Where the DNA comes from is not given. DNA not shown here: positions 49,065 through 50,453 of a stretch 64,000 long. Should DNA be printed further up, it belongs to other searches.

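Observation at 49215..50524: Translationally coupled Trm112-like zinc-ribbon mini-protein plus radical-SAM/SPASM enzyme inside the glycosyltransferase operon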

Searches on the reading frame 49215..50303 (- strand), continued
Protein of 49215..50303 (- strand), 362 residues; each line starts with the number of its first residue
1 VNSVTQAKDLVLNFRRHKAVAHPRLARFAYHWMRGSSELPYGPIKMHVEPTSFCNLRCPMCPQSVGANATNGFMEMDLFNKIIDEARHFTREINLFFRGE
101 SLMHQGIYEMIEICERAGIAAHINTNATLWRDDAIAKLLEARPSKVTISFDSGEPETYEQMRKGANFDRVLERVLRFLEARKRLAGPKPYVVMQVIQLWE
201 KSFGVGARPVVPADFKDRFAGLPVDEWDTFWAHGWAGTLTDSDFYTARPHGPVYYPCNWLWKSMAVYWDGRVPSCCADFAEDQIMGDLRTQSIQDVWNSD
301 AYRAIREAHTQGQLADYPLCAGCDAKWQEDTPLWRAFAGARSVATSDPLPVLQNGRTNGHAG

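Call 51: search_protein_families(library=pfam, proteins=[L008:4134-5489:+, L015:3686-6103:+, L015:6831-7589:+, L015:1018-3720:-, L045:5668-7971:+, L081:7059-8150:+, L083:3276-5678:+, L017:6291-7595:+], max_evalue=0.01)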
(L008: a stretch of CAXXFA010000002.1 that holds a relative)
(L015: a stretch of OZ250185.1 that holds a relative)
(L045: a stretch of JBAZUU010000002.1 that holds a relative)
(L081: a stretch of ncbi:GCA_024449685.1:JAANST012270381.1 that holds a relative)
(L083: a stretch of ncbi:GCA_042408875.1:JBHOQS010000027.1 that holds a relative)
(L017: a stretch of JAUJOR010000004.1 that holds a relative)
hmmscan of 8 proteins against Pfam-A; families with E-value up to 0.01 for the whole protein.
L008:4134-5489:+ (451 aa): 7 families
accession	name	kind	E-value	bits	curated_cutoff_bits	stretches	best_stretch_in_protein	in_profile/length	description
PF13489.12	Methyltransf_23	-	2.2e-14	53.9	27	1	84-252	16-161/164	Methyltransferase domain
PF08241.18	Methyltransf_11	-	6.7e-12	46.3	21.2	1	141-199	43-95/95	Methyltransferase domain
PF08242.18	Methyltransf_12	-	1.9e-07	32.1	30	1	130-197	36-98/98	Methyltransferase domain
PF13649.12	Methyltransf_25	-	2.9e-07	31.5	27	1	147-195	48-97/97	Methyltransferase domain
PF13847.12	Methyltransf_31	-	8.9e-07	29.1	27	1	154-249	63-145/145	Methyltransferase domain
PF20922.3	Anamorsin_N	-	0.0017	18.5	27.1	1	159-203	47-91/163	Anamorsin, N-terminal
PF01209.24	Ubie_methyltran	-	0.0087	15.9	20.1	0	155-198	108-150/233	ubiE/COQ5 methyltransferase family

L015:3686-6103:+ (805 aa): 0 families

L015:6831-7589:+ (252 aa): 1 family
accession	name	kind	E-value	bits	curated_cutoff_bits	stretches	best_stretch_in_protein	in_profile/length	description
PF05685.18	Uma2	-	1.8e-33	115.9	27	1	76-241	3-171/172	Putative restriction endonuclease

L015:1018-3720:- (900 aa): 6 families
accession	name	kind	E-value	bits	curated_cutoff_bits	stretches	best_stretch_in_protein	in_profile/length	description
PF13603.12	tRNA-synt_1_2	-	2.3e-66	223.3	25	1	255-433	1-172/185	Leucyl-tRNA synthetase, editing domain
PF00133.28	tRNA-synt_1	-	8.8e-46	156.9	22.7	2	493-698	228-414/414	tRNA synthetases class I (I, L, M and V)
PF09334.17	tRNA-synt_1g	-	3.1e-29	102.4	20.1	2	71-202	8-136/391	tRNA synthetases class I (M)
PF08264.19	Anticodon_1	-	2.1e-25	89.8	25.1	1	739-859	3-143/148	Anticodon-binding domain of tRNA ligase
PF01406.26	tRNA-synt_1e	-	5.6e-08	32.9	27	1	645-703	241-297/301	tRNA synthetases class I (C) catalytic domain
PF23451.1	Zn_ribbon_PaaD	-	0.0026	17.8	27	0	553-581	13-41/53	PaaD zinc beta ribbon domain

L045:5668-7971:+ (768 aa): 10 families
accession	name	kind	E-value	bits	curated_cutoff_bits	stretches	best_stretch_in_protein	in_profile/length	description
PF04055.27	Radical_SAM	-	7.3e-24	85.2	29.5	1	485-646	2-165/166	Radical SAM superfamily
PF02310.24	B12-binding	-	4.4e-20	72.1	32.1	1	327-437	11-117/121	B12 binding domain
PF08241.18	Methyltransf_11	-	4.2e-17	63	21.2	1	100-199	1-95/95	Methyltransferase domain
PF13847.12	Methyltransf_31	-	1.1e-15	58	27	1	97-203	5-113/145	Methyltransferase domain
PF13489.12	Methyltransf_23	-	1.4e-14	54.6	27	1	86-238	15-154/164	Methyltransferase domain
PF13649.12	Methyltransf_25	-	2.5e-14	54.2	27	1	100-195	2-97/97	Methyltransferase domain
PF08242.18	Methyltransf_12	-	3.4e-12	47.4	30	1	100-197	1-98/98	Methyltransferase domain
PF01209.24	Ubie_methyltran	-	8.5e-10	38.8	20.1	1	78-199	34-151/233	ubiE/COQ5 methyltransferase family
PF03141.22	Methyltransf_29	-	0.0012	18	23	1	77-205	99-223/506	Putative S-adenosyl-L-methionine-dependent methyltransferase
PF14768.12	RPA_interact_C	-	0.0057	17.6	25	0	12-38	2-27/80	Replication protein A interacting C-terminal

L081:7059-8150:+ (363 aa): 0 families

L083:3276-5678:+ (800 aa): 0 families

L017:6291-7595:+ (434 aa): 1 family
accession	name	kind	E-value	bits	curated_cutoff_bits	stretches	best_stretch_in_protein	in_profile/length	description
PF00180.25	Iso_dh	-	9.5e-85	285.3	27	1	82-422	2-345/348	Isocitrate/isopropylmalate dehydrogenase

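Call 61: search_protein_representatives(protein=window:49215-50303:-)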
Query: 362 residues. Proteins with E-value up to 0.001 (for the whole library): 26733; up to 1e-10: 9682; up to 1e-30: 563. The best 150 are listed.
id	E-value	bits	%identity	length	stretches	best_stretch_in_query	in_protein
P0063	1.8e-125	435.4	52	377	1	1-350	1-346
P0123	1.9e-88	313.6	45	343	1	9-342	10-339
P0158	1.7e-66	241.4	37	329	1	22-330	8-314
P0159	4.4e-66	240.0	37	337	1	15-323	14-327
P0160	4.5e-64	233.4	52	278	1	1-200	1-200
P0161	2.3e-63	231.0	39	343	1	26-333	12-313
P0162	1.8e-62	228.1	41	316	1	30-328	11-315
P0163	1.8e-61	224.8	38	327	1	24-329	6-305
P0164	2.1e-60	221.3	35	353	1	37-334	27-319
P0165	1.8e-59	218.2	35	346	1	24-325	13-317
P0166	2.3e-59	217.9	36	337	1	26-330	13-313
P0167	7.9e-58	212.8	38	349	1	43-328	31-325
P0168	1.2e-57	212.2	37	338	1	12-327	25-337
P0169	1.9e-57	211.6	40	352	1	27-332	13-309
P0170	3.0e-57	210.9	36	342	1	33-334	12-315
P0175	9.9e-56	205.9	35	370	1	29-328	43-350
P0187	2.0e-53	198.3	36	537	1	21-325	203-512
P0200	1.7e-51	192.0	36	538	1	36-325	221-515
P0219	6.1e-49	183.6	34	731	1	29-325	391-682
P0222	1.7e-48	182.1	36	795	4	48-196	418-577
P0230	2.9e-47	178.1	33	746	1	24-327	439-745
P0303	3.9e-41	157.9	34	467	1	34-294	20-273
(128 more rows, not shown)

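Call 62: search_protein_families(library=pfam, proteins=[P0187, P0200, P0219, P0222, P0230, P0303, P0175, P0123, P0158], max_evalue=0.001)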
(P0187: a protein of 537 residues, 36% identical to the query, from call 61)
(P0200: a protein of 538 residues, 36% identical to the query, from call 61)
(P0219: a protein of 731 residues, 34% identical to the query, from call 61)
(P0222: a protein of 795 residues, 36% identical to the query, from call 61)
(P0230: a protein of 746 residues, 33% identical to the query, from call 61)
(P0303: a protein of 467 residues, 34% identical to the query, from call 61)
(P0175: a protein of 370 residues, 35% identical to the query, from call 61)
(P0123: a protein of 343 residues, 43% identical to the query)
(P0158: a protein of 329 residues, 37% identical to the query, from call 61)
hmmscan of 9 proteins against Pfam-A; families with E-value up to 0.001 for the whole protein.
P0187 (537 aa): 2 families
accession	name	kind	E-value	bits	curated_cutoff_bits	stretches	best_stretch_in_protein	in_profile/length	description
PF04055.27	Radical_SAM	-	1.9e-18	67.6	29.5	1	229-365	1-139/166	Radical SAM superfamily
PF13186.11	SPASM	-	5.9e-12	46.1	21.5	1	444-510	1-66/67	Iron-sulfur cluster-binding domain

P0200 (538 aa): 2 families
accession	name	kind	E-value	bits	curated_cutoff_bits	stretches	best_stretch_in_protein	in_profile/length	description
PF04055.27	Radical_SAM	-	2.6e-17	63.9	29.5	1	232-367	1-138/166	Radical SAM superfamily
PF13186.11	SPASM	-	3e-14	53.5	21.5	1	447-513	1-66/67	Iron-sulfur cluster-binding domain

P0219 (731 aa): 5 families
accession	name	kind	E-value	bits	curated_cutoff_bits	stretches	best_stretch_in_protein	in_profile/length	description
PF04055.27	Radical_SAM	-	9.4e-18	65.4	29.5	1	410-540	1-136/166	Radical SAM superfamily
PF13186.11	SPASM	-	1.8e-16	60.6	21.5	1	614-680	1-66/67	Iron-sulfur cluster-binding domain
PF00534.26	Glycos_transf_1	-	1.3e-15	57.8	26.4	1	200-346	25-171/172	Glycosyl transferases group 1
PF13692.12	Glyco_trans_1_4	-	2.3e-12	47.8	27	1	241-331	48-140/142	Glycosyl transferases group 1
PF20706.3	GT4-conflict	-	0.00035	20.1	26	1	233-357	243-382/385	Family 4 Glycosyltransferase in conflict systems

P0222 (795 aa): 2 families
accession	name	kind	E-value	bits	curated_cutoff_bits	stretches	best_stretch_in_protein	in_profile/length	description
PF13186.11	SPASM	-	1.8e-29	102.3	21.5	2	684-751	1-67/67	Iron-sulfur cluster-binding domain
PF04055.27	Radical_SAM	-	7.3e-22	78.7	29.5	2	419-561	2-139/166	Radical SAM superfamily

P0230 (746 aa): 3 families
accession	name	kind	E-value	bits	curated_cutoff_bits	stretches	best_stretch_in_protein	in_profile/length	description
PF13231.12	PMT_2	-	9.4e-16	58.9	26.1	1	68-224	2-157/160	Dolichyl-phosphate-mannose-protein mannosyltransferase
PF04055.27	Radical_SAM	-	5.9e-14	53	29.5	1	463-596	1-139/166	Radical SAM superfamily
PF13186.11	SPASM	-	3.3e-13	50.1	21.5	1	675-741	1-66/67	Iron-sulfur cluster-binding domain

P0303 (467 aa): 2 families
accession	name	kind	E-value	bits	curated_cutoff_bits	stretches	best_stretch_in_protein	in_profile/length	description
PF04055.27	Radical_SAM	-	1.7e-16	61.3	29.5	1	34-163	1-136/166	Radical SAM superfamily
PF13186.11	SPASM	-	0.00025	21.7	21.5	1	236-270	1-37/67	Iron-sulfur cluster-binding domain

P0175 (370 aa): 3 families
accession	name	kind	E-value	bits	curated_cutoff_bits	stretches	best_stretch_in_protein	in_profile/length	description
PF04055.27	Radical_SAM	-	7.2e-23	82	29.5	1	68-200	3-140/166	Radical SAM superfamily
PF13186.11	SPASM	-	2.2e-13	50.7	21.5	1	279-346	1-67/67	Iron-sulfur cluster-binding domain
PF13353.11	Fer4_12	-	0.00017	22.4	22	1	69-136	12-80/137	4Fe-4S single cluster domain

P0123 (343 aa): 2 families
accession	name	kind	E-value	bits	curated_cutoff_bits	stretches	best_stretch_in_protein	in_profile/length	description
PF04055.27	Radical_SAM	-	5e-18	66.3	29.5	1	50-179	1-135/166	Radical SAM superfamily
PF13186.11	SPASM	-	3.7e-17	62.8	21.5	1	255-321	1-67/67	Iron-sulfur cluster-binding domain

P0158 (329 aa): 2 families
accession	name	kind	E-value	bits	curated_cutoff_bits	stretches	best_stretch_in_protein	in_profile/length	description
PF04055.27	Radical_SAM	-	7.9e-20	72.1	29.5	1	35-166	2-139/166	Radical SAM superfamily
PF13186.11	SPASM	-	5e-19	68.8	21.5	1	241-308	1-67/67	Iron-sulfur cluster-binding domain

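Call 63: find_encoding_contigs(protein=P0230, flank=5000, max_places=3)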
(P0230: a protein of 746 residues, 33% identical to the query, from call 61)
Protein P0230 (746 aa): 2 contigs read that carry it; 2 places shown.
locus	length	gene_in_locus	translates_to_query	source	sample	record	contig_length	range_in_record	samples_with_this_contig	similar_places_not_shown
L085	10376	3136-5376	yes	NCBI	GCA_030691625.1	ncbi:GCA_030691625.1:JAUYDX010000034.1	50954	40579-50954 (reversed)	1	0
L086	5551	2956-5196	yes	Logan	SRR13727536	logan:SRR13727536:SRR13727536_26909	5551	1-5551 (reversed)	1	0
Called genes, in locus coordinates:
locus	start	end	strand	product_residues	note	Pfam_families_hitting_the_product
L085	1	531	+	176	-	?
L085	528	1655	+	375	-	PF00155:Aminotran_1_2 (weak), PF01041:DegT_DnrJ_EryC1, PF00266:Aminotran_5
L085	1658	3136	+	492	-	-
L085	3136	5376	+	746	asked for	PF13231:PMT_2, PF04055:Radical_SAM, PF13186:SPASM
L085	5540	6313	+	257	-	PF08241:Methyltransf_11, PF13649:Methyltransf_25 (weak)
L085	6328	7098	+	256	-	PF13641:Glyco_tranf_2_3 (weak), PF00535:Glycos_transf_2, PF10111:Glyco_tranf_2_2 (weak)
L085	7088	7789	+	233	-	PF08003:Methyltransf_9 (weak), PF13489:Methyltransf_23, PF07021:MetW, PF13649:Methyltransf_25, PF13847:Methyltransf_31, PF08241:Methyltransf_11, PF08242:Methyltransf_12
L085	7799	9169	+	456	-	PF04932:Wzy_C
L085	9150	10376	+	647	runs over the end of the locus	PF13522:GATase_6, PF13537:GATase_7, PF00733:Asn_synthase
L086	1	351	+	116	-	?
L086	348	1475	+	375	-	PF00155:Aminotran_1_2 (weak), PF01041:DegT_DnrJ_EryC1, PF00266:Aminotran_5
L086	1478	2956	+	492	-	-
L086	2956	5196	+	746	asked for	PF13231:PMT_2, PF04055:Radical_SAM, PF13186:SPASM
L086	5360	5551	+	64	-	?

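Call 64: find_encoding_contigs(protein=P0219, flank=5000, max_places=3)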
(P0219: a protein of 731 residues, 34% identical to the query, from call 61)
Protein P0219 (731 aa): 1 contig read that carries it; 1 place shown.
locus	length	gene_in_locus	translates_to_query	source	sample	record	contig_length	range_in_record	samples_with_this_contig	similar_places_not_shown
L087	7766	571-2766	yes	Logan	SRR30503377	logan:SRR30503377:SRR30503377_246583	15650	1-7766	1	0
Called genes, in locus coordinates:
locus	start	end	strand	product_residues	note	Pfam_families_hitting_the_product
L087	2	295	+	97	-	?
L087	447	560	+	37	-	-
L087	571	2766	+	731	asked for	PF00534:Glycos_transf_1, PF13692:Glyco_trans_1_4, PF04055:Radical_SAM, PF13186:SPASM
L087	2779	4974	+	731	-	PF00331:Glyco_hydro_10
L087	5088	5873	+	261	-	PF02563:Poly_export, PF22461:SLBB_2, PF10531:SLBB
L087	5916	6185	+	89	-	PF00550:PP-binding (weak)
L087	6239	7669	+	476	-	PF01943:Polysacc_synt, PF13440:Polysacc_synt_3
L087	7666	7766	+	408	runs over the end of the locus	PF13439:Glyco_transf_4, PF13579:Glyco_trans_4_4 (weak), PF00534:Glycos_transf_1, PF13692:Glyco_trans_1_4, PF13524:Glyco_trans_1_2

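Call 72: find_related_loci(query=A1, collection=metagenome_contigs, flank=4000)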
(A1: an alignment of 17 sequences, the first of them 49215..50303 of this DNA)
Query A1 (362 aa) in metagenome_contigs; peptide patterns used: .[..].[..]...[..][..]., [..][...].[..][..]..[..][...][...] (x = any residue, [..] = any of these).
600 stretches matched a pattern (row limit reached: there are more); 484 encode a relative of the query (tblastn E <= 1e-3); the best 80 are kept; 80 distinct loci.
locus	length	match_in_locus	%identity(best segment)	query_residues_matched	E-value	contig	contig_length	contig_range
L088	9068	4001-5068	69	1-355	1e-178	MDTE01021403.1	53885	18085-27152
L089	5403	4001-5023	55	1-344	4e-131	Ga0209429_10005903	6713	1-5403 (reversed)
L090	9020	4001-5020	51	1-343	1e-124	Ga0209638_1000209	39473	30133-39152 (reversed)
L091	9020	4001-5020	51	1-343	1e-124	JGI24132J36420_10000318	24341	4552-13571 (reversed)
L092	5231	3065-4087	53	1-344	3e-124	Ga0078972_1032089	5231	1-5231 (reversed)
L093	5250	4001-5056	50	1-351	1e-119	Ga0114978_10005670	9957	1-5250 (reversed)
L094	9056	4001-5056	50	1-351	2e-119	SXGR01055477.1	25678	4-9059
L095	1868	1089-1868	54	1-263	3e-103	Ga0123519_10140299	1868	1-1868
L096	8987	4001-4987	38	12-329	1e-77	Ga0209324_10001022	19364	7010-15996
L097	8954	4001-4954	40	10-329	5e-73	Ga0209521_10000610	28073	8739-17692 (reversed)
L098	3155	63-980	37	16-329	2e-69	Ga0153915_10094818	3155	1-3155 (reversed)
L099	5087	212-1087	38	25-324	9e-69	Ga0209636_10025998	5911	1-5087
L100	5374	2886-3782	35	22-328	3e-68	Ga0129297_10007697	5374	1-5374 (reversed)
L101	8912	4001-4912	36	18-329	4e-68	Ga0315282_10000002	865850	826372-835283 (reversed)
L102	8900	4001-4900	38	27-327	1e-66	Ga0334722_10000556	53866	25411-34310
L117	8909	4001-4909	33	25-329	1e-58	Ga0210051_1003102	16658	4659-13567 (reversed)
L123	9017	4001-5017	34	10-346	1e-57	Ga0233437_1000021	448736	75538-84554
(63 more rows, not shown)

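Call 76: search_protein_families(library=pfam, proteins=[L090:965-3784:+, L090:3781-3981:+, L089:3706-3897:+, L094:5237-6547:+], max_evalue=0.01)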
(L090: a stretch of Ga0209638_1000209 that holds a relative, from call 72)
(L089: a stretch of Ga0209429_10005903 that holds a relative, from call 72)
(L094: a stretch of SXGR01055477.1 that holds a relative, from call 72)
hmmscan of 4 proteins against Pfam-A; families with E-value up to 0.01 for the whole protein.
L090:965-3784:+ (939 aa): 1 family
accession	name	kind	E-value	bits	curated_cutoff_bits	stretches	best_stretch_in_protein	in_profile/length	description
PF09586.16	YfhO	-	1.2e-13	50.8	28.5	1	833-912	755-835/835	Bacterial membrane protein YfhO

L090:3781-3981:+ (66 aa): 1 family
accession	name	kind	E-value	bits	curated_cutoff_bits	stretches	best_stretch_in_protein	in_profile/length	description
PF03966.22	Trm112p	-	7.2e-08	32.7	22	1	3-43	1-40/40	Trm112p-like protein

L089:3706-3897:+ (63 aa): 2 families
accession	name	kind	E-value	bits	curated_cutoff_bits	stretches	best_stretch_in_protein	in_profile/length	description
PF03966.22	Trm112p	-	4.4e-09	36.6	22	1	3-43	1-40/40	Trm112p-like protein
PF23475.1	zf-Tbcl_FmdE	-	0.0057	16.5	23.2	0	33-43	12-22/35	FmdE treble clef zinc finger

L094:5237-6547:+ (437 aa): 4 families
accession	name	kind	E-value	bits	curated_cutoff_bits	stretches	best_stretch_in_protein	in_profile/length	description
PF00534.26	Glycos_transf_1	-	4.8e-32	111.3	26.4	1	256-407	14-169/172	Glycosyl transferases group 1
PF13692.12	Glyco_trans_1_4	-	8.4e-29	101.1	27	1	258-396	2-142/142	Glycosyl transferases group 1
PF13579.12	Glyco_trans_4_4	-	5.6e-17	63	29.7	1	56-230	1-157/158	Glycosyl transferase 4-like domain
PF13439.12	Glyco_transf_4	-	1.3e-11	45.3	28.5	1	55-232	1-166/170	Glycosyltransferase Family 4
